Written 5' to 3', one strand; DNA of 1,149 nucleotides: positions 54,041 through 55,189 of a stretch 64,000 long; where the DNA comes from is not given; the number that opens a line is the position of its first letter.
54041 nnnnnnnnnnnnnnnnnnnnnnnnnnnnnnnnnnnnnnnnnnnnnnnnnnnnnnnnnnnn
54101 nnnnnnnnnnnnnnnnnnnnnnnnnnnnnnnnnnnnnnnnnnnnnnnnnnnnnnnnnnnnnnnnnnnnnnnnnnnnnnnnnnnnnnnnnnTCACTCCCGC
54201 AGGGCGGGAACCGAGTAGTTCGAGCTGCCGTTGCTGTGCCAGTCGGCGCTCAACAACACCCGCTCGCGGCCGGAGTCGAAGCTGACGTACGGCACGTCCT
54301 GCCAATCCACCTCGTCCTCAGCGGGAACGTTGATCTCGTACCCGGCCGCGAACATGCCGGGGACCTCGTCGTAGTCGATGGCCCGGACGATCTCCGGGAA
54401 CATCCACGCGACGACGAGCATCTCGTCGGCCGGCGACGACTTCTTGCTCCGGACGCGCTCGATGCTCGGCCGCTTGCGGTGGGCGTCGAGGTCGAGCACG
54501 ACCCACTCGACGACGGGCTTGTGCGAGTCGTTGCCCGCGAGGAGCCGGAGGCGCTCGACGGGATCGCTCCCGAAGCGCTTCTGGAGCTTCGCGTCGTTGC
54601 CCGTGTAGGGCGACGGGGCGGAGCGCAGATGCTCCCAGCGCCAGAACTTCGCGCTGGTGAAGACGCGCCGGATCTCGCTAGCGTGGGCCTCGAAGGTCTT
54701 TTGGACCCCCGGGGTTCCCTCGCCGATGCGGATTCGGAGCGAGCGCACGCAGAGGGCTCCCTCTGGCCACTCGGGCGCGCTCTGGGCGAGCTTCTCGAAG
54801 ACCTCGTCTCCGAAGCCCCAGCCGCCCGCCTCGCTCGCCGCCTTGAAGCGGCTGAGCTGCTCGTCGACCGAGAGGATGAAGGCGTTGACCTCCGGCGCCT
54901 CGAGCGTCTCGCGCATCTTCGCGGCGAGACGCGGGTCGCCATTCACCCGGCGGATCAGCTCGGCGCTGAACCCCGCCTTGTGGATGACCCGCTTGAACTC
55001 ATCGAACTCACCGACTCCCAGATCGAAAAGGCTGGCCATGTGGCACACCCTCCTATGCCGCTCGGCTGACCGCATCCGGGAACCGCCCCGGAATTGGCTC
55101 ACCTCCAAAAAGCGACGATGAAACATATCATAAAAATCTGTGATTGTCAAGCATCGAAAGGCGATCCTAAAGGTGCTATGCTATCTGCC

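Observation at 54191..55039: DGR target is a cytoplasmic protein with a non-CLec variable domain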

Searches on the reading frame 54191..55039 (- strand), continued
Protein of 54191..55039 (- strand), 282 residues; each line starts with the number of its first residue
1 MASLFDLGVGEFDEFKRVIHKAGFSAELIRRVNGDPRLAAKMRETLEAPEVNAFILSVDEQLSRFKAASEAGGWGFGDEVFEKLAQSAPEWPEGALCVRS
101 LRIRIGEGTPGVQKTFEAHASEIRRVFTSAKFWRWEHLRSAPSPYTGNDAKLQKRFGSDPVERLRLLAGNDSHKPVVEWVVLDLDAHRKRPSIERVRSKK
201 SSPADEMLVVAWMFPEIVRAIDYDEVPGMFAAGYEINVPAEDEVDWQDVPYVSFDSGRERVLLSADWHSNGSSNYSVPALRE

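Call 50: fold_search(model_id=the predicted structure, library=viral)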
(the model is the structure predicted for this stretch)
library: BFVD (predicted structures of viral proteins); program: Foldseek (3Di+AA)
matches with E <= 10: 117; with E <= 0.001: 0
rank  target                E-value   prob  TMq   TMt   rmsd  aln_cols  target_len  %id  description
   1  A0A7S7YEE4            6.9e-01  0.01  0.11  0.10  19.2       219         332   11  Uncharacterized protein [Medusavirus stheno T3]
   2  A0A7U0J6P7            9.3e-01  0.03  0.09  0.10  12.5        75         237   16  Uncharacterized protein [Klebsiella phage vB_KpM_FBKp24]
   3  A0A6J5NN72            1.2e+00  0.03  0.10  0.15  14.2       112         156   12  Uncharacterized protein [uncultured Caudovirales phage]
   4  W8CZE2                1.5e+00  0.03  0.19  0.14  16.1       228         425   14  Putative virion structural protein [Erwinia phage PhiEaH1]
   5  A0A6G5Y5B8            1.7e+00  0.01  0.12  0.14  17.6       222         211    6  (no name in the UniProt tables at hand)
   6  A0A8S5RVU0            1.9e+00  0.01  0.11  0.17  15.0       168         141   12  Uncharacterized protein [Siphoviridae sp. ctHip2]
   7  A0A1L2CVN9            2.1e+00  0.04  0.10  0.08  13.3        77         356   16  AAA+ ATPase domain-containing protein [Pectobacterium phage vB_PcaM_CBB]
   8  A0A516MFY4            2.1e+00  0.02  0.13  0.20  12.9       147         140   12  (no name in the UniProt tables at hand)
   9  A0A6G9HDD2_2          2.1e+00  0.01  0.12  0.05  24.0       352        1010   10  Kinesin-like ATPase [Carcinus maenas virus 1]
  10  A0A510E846            2.2e+00  0.03  0.10  0.21  15.2       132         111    8  (no name in the UniProt tables at hand)
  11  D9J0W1                2.2e+00  0.01  0.12  0.07  24.7       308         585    8  Gp163 [Brochothrix phage A9]
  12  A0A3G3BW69            2.3e+00  0.04  0.09  0.21   7.6        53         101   17  (no name in the UniProt tables at hand)
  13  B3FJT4                2.5e+00  0.06  0.08  0.13   3.3        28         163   11  Uncharacterized protein [Pseudomonas phage 201phi2-1]
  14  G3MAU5                2.5e+00  0.01  0.06  0.15   9.3        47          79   13  Gp565 [Bacillus phage G]
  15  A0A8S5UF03            3.2e+00  0.03  0.15  0.14   9.4       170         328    9  Gp28/Gp37-like domain-containing protein [Siphoviridae sp. ctN5F10]
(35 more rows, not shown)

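Call 59: search_protein_representatives(alignment_id=A2)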
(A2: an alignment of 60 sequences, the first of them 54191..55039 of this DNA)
Query: 60 sequences, 273 profile positions. Proteins with E-value up to 0.001 (for the whole library): 350; up to 1e-10: 212; up to 1e-30: 105. The best 150 are listed.
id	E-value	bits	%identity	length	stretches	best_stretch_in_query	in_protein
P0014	6.4e-131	452.0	-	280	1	3-273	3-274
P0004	3.1e-123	426.8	-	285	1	4-273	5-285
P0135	9.0e-118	408.9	-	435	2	50-270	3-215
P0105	3.3e-115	400.5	-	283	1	1-273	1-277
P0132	3.6e-105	367.5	-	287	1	1-271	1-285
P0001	8.5e-105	366.3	-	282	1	1-273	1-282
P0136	7.0e-100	350.2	-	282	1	50-271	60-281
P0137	1.3e-99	349.4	-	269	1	2-271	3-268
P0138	1.5e-99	349.1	-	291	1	1-272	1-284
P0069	2.0e-99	348.7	-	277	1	37-271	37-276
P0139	2.9e-97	341.6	-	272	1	46-271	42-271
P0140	4.6e-97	340.9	-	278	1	1-273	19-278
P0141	9.5e-97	339.9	-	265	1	1-273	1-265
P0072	6.5e-95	333.9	-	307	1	5-273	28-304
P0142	1.9e-94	332.3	-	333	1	51-272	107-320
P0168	8.4e-71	254.8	-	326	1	5-271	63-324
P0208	4.9e-44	167.1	-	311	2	55-172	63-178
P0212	1.4e-40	155.7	-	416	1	49-243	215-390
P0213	4.2e-40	154.2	-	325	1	2-247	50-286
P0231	2.7e-31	125.3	-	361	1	51-233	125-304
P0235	2.0e-27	112.6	-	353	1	51-231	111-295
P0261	4.8e-19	85.1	-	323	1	11-271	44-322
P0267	4.9e-18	81.8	-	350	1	50-254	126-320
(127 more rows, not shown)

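Call 61: search_protein_families(library=pfam, proteins=[P0135, P0212, P0231, P0235, P0267, P0142, P0168, P0213, P0261, P0208], max_evalue=0.01)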
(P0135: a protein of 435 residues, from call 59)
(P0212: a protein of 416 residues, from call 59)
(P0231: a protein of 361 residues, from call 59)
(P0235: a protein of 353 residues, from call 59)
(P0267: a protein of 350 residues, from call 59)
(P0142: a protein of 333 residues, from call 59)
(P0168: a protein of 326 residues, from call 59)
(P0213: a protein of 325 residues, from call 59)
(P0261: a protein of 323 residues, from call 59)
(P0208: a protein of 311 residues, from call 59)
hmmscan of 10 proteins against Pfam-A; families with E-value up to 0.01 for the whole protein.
P0135 (435 aa): 0 families

P0212 (416 aa): 0 families

P0231 (361 aa): 0 families

P0235 (353 aa): 0 families

P0267 (350 aa): 1 family
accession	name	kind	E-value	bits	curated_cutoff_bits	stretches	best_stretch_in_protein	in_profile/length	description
PF15285.11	BH3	-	0.00032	20.9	25.5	0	81-92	11-22/25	Beclin-1 BH3 domain, Bcl-2-interacting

P0142 (333 aa): 0 families

P0168 (326 aa): 0 families

P0213 (325 aa): 0 families

P0261 (323 aa): 0 families

P0208 (311 aa): 0 families

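Call 68: search_protein_families(library=ncbifam, proteins=[window:54191-55039:-], max_evalue=0.1)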
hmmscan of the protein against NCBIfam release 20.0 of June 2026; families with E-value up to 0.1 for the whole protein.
window:54191-55039:- (282 aa): 0 families

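Call 69: search_protein_families(library=phrogs, proteins=[window:54191-55039:-], max_evalue=0.1)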
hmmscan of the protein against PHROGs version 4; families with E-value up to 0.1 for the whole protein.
window:54191-55039:- (282 aa): 0 families

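Call 80: search_protein_families(library=padloc, proteins=[window:54191-55039:-], max_evalue=0.01)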
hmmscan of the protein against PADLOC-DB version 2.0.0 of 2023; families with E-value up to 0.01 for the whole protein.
window:54191-55039:- (282 aa): 0 families

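Call 81: search_protein_families(library=pfam, proteins=[L016:4933-5568:+], max_evalue=0.01)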
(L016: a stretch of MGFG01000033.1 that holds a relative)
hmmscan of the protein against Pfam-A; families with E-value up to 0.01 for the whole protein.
L016:4933-5568:+ (211 aa): 0 families

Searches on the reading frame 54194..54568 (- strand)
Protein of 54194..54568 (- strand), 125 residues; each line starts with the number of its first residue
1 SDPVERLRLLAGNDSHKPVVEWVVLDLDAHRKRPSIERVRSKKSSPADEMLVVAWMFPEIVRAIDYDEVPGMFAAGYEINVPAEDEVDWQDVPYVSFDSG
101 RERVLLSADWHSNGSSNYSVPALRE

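Call 46: predict_structure(alignment_id=A3)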
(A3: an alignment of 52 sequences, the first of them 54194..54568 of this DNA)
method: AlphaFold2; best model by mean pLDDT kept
length: 125 residues; sequences in the alignment: 52
mean_pLDDT: 62.3   pTM: 0.47
mean pLDDT of the five models: 62.3, 52.8, 47.9, 46.3, 40.5
residues with pLDDT >= 90: 0; 70-90: 34; 50-70: 72; < 50: 19
segments of 3 or more residues with pLDDT < 50: 19-21, 23-25, 27-31, 119-125
pLDDT, mean of each block of 10 residues (from residue 1): 74 56 47 58 61 68 66 65 73 69 71 54 33
secondary structure, 60 per line:
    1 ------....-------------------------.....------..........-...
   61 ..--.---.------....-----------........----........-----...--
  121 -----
elements in order: E7-10 H36-40 H47-56 H58-62 E76-79 E91-98 E103-110
